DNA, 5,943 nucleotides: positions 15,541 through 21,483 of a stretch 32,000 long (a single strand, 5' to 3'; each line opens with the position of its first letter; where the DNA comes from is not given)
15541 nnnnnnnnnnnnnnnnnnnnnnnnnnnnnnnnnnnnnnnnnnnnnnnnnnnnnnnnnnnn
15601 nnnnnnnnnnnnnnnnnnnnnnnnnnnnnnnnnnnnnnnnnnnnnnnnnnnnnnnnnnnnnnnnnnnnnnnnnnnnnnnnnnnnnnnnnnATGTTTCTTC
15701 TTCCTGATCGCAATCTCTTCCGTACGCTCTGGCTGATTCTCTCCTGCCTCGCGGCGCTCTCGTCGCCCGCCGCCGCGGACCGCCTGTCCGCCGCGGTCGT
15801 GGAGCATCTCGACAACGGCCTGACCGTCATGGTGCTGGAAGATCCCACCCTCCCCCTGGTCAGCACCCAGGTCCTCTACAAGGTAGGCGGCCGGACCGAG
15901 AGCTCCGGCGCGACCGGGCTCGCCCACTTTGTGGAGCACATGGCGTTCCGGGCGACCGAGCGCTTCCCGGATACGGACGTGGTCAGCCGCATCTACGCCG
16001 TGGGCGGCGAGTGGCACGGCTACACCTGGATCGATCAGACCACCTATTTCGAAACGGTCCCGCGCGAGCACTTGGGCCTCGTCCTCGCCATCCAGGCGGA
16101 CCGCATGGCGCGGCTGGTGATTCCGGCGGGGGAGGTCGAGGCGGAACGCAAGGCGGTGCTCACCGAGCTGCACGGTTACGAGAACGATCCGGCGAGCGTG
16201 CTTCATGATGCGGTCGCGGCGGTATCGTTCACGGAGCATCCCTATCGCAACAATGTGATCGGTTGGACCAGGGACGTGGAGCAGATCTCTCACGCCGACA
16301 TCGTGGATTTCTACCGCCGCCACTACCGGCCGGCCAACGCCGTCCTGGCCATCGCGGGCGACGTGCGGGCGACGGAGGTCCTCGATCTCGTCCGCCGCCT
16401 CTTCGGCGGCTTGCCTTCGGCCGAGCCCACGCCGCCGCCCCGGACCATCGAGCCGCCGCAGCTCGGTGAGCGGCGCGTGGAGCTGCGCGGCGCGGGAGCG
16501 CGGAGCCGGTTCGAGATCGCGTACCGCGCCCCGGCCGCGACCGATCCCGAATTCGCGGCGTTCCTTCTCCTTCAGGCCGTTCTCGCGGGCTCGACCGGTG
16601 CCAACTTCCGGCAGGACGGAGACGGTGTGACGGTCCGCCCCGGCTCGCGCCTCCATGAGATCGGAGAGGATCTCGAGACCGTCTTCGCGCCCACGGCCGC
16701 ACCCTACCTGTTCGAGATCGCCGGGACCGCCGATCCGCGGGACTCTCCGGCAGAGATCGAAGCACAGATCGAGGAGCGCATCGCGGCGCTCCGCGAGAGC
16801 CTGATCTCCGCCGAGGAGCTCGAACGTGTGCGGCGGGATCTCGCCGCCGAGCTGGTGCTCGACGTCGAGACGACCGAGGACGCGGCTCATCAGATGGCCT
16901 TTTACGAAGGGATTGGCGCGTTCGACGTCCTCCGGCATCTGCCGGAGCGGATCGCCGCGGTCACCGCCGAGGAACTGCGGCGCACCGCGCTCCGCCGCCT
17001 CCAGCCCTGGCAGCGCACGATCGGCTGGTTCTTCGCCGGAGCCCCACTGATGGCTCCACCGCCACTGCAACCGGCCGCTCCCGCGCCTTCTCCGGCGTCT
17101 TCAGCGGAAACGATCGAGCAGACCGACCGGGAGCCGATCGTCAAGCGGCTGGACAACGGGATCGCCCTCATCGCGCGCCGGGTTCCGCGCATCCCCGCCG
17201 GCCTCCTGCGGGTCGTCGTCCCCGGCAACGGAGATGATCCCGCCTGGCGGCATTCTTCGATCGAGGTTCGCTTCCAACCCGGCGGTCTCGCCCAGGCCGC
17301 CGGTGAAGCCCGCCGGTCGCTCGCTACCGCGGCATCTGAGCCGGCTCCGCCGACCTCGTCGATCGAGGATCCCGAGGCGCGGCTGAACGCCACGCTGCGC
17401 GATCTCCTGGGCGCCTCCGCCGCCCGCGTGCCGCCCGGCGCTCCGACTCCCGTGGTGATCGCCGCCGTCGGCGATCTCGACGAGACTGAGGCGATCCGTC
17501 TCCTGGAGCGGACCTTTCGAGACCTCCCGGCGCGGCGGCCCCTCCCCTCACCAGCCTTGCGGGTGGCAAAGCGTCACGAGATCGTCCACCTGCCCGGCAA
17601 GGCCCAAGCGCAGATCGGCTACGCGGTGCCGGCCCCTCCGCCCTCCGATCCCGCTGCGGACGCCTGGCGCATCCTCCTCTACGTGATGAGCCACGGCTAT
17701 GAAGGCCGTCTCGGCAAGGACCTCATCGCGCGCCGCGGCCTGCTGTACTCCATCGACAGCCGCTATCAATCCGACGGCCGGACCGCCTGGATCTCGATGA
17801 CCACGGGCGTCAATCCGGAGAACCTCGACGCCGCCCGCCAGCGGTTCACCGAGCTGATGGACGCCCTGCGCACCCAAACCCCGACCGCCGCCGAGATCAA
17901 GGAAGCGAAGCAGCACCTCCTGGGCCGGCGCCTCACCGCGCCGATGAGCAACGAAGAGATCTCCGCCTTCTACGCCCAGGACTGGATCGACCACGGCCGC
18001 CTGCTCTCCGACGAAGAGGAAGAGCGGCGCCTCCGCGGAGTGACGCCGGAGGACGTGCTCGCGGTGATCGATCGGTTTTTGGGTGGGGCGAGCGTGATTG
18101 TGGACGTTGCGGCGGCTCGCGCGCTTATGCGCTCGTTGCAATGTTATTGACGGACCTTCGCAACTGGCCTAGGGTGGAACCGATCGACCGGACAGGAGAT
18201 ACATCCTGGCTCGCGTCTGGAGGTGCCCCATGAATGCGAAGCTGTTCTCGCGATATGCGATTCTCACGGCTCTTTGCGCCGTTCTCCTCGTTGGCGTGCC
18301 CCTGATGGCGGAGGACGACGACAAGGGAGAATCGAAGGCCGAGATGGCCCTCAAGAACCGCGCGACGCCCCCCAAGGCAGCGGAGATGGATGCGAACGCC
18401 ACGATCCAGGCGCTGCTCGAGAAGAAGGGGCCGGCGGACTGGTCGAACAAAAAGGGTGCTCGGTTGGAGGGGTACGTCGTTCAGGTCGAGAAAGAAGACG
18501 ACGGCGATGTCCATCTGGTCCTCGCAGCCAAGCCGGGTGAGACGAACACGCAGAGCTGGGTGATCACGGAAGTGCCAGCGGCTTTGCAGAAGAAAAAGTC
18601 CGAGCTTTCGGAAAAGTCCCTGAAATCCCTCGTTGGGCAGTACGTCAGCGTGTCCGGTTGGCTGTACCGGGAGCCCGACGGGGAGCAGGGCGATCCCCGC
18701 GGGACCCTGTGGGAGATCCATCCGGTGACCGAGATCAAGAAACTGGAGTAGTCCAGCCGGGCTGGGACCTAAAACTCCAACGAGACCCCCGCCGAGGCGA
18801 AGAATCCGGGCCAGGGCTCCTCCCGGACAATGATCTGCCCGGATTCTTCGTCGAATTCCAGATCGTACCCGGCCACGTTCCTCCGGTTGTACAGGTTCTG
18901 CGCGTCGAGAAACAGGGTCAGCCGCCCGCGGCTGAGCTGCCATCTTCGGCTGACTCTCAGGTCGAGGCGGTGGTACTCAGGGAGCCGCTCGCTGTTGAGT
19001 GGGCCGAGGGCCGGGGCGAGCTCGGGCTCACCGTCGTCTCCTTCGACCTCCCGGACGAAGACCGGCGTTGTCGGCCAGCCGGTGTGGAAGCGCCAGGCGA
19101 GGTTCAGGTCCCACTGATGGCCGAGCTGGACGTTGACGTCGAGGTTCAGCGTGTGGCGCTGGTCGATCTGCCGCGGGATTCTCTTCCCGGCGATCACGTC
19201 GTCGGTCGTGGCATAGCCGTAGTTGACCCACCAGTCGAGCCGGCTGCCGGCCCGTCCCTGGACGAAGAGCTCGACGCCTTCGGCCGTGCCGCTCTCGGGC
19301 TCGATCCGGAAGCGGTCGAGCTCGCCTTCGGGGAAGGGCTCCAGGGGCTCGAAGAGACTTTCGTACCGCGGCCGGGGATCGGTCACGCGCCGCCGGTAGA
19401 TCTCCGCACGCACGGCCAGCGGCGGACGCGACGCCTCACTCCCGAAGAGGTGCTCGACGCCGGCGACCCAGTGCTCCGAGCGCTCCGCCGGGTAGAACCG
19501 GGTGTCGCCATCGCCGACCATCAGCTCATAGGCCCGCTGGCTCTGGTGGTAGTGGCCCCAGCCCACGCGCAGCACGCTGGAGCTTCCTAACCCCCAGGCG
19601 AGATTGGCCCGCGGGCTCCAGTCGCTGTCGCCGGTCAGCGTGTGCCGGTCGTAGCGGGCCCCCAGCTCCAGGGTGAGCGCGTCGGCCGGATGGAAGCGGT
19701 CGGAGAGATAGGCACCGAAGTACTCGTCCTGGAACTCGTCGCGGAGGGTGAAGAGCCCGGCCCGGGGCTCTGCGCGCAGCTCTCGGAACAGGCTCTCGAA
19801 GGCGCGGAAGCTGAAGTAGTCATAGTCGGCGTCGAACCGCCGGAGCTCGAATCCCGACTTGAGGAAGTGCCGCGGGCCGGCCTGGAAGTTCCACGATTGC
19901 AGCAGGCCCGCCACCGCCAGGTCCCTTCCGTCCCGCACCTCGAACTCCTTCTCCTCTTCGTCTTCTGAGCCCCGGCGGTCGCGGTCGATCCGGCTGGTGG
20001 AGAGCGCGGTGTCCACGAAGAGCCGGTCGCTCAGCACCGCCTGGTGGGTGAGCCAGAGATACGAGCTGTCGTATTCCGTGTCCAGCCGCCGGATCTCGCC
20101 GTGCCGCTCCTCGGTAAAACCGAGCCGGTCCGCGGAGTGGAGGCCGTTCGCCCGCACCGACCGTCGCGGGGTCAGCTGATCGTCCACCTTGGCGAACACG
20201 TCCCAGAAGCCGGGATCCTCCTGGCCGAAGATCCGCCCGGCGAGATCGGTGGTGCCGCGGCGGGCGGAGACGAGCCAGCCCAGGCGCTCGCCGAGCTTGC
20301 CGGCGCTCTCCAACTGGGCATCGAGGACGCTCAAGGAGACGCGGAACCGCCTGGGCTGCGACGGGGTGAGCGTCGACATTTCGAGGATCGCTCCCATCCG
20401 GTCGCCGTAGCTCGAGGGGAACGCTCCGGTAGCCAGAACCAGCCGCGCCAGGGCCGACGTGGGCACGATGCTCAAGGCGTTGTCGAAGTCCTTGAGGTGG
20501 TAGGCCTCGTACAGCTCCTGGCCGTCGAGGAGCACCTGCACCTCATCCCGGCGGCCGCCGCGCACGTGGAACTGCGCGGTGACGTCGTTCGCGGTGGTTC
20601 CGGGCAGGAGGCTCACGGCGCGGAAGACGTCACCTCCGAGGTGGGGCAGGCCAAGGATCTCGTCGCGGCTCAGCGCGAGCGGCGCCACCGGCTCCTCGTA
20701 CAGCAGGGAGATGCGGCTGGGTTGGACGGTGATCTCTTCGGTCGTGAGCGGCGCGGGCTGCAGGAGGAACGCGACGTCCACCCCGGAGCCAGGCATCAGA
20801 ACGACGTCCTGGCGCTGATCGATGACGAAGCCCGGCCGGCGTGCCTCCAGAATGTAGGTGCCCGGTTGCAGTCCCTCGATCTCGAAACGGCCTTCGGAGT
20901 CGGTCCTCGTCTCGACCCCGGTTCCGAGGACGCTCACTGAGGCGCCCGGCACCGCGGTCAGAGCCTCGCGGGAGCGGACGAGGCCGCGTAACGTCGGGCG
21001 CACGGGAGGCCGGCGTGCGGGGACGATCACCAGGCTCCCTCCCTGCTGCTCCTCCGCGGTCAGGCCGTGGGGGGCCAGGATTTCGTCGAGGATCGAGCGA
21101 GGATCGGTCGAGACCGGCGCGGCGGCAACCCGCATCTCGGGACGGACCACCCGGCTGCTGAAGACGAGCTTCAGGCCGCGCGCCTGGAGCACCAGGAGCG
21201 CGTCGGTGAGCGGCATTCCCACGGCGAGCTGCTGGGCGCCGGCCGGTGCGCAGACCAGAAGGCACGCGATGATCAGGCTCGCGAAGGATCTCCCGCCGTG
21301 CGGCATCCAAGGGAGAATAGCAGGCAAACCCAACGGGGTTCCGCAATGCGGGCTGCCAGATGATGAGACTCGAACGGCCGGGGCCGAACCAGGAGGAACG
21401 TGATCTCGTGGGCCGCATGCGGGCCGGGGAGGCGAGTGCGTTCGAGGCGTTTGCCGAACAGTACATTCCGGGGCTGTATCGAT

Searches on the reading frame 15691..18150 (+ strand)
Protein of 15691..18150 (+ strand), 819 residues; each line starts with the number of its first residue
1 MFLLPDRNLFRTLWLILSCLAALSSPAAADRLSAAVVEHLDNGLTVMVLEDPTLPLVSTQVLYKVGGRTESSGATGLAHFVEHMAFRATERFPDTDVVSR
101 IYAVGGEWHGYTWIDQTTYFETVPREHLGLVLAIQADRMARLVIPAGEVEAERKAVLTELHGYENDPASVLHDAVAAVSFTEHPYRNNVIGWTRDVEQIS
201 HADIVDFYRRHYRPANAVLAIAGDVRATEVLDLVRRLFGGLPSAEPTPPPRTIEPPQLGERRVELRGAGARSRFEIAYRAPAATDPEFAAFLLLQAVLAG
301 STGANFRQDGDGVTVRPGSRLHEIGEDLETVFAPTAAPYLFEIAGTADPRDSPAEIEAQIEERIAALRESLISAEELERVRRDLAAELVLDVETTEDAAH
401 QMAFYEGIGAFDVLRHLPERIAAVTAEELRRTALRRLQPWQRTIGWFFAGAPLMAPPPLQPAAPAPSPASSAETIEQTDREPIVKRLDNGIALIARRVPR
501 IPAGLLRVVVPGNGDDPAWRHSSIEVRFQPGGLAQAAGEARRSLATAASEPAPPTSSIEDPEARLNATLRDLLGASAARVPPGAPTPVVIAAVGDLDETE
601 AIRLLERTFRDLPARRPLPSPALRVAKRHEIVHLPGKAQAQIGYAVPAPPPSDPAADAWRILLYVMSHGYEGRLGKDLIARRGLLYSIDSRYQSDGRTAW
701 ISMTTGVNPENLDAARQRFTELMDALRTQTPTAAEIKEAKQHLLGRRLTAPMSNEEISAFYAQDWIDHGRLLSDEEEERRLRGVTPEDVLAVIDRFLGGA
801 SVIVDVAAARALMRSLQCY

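Call 89: search_protein_families(library=pfam, proteins=[window:15691-18150:+], max_evalue=0.001)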
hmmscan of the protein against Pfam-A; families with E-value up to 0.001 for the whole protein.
window:15691-18150:+ (819 aa): 2 families
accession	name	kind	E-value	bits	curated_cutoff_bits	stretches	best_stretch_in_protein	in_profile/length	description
PF05193.26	Peptidase_M16_C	-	4.4e-49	167.2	23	2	199-382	2-179/181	Peptidase M16 inactive domain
PF00675.25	Peptidase_M16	-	1.8e-20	73.8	22.3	1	46-190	2-146/149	Insulinase (Peptidase family M16)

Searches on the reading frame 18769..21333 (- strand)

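Call 89: search_protein_families(library=pfam, proteins=[window:18769-21333:-], max_evalue=0.001)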
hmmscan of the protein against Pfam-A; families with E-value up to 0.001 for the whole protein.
window:18769-21333:- (854 aa): 6 families
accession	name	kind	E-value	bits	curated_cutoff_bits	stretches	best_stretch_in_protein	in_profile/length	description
PF00593.30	TonB_dep_Rec_b-barrel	-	5.2e-25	89.6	27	1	390-814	41-436/436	TonB dependent receptor-like, beta-barrel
PF13620.12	CarboxypepD_reg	-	1e-14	55.1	32.3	1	114-191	1-81/82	Carboxypeptidase regulatory-like domain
PF13715.12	CarbopepD_reg_2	-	1.7e-09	38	32.2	1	116-203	2-88/88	CarboxypepD_reg-like domain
PF25183.1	OMP_b-brl_4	-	1.2e-07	30.9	30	0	507-566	324-395/838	Outer membrane beta barrel domain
PF07715.20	Plug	-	6.5e-06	27.1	23.9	0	239-312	28-102/107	TonB-dependent Receptor Plug Domain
PF14686.12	fn3_3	-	0.00093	19.4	24.4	0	142-181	29-69/75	Polysaccharide lyase family 4, domain II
